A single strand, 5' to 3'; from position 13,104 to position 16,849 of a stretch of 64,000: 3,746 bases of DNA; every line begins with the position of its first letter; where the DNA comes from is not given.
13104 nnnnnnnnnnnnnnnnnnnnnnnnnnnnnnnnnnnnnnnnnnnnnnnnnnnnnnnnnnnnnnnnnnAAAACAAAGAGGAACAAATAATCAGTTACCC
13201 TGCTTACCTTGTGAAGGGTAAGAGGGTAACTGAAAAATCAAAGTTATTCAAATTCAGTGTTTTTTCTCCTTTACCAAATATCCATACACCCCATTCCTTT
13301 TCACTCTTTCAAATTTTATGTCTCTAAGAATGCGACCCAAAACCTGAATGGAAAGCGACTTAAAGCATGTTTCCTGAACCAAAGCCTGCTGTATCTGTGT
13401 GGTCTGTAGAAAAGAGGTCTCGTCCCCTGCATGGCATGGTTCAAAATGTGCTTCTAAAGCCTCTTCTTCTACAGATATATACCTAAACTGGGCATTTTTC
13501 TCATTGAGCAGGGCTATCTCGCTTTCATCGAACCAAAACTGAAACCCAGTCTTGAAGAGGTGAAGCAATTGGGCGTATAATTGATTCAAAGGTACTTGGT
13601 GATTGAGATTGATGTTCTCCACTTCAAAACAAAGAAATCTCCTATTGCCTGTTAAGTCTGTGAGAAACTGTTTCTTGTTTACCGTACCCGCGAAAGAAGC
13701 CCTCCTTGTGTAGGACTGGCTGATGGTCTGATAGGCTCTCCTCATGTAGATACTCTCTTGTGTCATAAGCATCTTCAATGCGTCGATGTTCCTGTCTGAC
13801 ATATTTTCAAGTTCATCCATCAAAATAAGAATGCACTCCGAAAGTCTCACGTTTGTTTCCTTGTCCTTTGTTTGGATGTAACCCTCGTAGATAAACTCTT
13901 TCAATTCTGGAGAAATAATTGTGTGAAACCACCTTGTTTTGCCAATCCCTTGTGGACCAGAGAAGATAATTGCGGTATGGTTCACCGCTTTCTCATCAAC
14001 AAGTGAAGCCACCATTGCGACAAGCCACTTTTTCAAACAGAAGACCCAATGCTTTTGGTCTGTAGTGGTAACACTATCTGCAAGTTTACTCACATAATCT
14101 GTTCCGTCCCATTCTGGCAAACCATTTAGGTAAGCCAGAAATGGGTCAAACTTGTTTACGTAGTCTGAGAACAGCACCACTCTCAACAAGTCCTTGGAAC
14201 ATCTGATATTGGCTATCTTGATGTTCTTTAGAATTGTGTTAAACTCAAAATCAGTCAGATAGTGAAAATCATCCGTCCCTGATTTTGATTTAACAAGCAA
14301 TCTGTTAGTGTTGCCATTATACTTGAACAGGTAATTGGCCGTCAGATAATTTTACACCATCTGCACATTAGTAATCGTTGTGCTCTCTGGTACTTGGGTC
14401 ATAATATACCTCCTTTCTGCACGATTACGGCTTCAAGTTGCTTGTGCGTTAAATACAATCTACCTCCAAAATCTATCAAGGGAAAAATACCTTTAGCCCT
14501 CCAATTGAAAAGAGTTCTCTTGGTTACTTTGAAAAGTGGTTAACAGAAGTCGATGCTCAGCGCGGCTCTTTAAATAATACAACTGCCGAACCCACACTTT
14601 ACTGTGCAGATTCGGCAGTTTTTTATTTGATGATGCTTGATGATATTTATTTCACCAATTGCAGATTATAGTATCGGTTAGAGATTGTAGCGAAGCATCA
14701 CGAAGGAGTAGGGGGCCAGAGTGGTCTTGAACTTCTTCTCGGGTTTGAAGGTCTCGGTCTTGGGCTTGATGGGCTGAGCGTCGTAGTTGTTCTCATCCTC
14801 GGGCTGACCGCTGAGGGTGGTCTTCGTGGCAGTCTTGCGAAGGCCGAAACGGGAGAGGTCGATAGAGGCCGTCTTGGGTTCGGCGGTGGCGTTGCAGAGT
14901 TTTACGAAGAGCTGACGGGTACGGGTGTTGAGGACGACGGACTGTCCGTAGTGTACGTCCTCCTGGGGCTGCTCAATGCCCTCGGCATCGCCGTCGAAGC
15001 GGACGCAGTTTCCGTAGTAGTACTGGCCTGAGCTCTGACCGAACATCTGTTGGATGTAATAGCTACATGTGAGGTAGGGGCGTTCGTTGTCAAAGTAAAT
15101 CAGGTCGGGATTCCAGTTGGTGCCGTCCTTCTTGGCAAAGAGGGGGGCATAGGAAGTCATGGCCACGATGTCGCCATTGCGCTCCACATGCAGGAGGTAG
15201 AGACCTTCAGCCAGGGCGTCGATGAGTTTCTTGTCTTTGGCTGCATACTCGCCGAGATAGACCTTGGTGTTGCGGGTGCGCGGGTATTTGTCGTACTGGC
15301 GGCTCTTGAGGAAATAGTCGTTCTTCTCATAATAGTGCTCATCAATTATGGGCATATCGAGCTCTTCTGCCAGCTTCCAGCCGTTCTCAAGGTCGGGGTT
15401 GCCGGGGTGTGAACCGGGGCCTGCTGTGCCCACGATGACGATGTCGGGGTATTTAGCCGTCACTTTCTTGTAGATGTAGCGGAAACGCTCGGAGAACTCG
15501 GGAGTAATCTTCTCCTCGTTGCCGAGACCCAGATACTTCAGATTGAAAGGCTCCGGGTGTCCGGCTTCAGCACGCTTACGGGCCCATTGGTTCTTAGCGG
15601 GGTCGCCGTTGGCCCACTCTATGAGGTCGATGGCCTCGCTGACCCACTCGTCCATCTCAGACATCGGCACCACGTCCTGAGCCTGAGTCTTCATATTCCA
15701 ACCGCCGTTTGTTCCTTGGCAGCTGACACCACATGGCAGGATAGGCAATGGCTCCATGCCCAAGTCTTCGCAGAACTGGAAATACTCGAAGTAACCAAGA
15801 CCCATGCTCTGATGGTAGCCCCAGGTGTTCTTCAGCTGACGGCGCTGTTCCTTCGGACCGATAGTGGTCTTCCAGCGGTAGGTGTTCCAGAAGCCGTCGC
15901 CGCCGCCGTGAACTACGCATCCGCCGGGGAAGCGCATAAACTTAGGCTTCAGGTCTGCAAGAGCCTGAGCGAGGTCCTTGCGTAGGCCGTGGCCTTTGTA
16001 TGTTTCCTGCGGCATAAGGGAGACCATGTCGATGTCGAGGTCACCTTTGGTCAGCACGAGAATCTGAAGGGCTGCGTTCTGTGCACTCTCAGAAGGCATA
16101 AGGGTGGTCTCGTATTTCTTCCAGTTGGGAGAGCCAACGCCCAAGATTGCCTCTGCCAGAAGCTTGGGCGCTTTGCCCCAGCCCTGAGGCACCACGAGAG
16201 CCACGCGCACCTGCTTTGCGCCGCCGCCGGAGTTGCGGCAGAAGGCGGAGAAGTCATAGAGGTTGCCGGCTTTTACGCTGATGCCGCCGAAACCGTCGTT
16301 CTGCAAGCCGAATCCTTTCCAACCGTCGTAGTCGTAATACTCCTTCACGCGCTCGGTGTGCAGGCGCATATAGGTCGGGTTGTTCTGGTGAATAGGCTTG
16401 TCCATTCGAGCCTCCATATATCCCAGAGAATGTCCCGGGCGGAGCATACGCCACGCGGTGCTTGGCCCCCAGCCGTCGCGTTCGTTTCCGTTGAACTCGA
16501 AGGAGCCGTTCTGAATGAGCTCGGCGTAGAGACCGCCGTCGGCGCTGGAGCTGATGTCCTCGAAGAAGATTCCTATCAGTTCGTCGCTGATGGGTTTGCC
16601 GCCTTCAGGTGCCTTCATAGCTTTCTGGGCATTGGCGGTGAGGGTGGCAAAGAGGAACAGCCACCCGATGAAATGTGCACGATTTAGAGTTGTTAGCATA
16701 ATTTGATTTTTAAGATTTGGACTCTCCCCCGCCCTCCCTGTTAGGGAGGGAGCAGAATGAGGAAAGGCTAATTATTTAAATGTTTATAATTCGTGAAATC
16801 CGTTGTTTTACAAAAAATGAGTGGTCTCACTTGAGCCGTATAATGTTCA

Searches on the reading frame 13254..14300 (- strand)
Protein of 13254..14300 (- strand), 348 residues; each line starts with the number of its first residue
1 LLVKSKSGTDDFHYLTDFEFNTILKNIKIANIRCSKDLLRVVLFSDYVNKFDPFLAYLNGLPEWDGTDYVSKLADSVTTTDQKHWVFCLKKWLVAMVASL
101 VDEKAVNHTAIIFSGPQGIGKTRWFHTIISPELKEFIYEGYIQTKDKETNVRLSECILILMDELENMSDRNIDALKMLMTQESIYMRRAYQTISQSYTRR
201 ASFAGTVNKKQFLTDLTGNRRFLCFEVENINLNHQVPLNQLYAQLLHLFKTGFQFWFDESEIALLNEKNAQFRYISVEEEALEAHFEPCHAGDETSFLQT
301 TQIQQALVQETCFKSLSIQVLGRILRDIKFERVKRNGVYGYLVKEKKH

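Call 76: search_protein_families(library=pfam, proteins=[window:13254-14300:-], max_evalue=0.0001)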
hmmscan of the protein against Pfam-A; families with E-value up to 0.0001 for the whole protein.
window:13254-14300:- (348 aa): 2 families
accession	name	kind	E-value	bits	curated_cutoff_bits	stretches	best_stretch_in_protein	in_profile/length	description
PF05272.17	VapE-like_dom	-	3.5e-38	131.7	25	1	58-273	1-216/217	Virulence-associated protein E-like domain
PF19263.5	DUF5906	-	2.1e-08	35.2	27.6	1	114-221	2-114/114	Family of unknown function (DUF5906)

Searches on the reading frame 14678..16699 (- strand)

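Call 12: search_protein_families(library=pfam, proteins=[window:14678-16699:-])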
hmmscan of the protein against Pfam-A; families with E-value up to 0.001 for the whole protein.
window:14678-16699:- (673 aa): 2 families
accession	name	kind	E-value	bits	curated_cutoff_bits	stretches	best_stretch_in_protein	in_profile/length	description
PF22848.2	ASD1_dom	-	6.1e-93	311.2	22.2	1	245-486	1-239/239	Alpha-L-arabinofuranosidase 1 domain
PF06964.18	Alpha-L-AF_C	-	2.9e-23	83.3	27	1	488-665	17-165/165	Alpha-L-arabinofuranosidase C-terminal domain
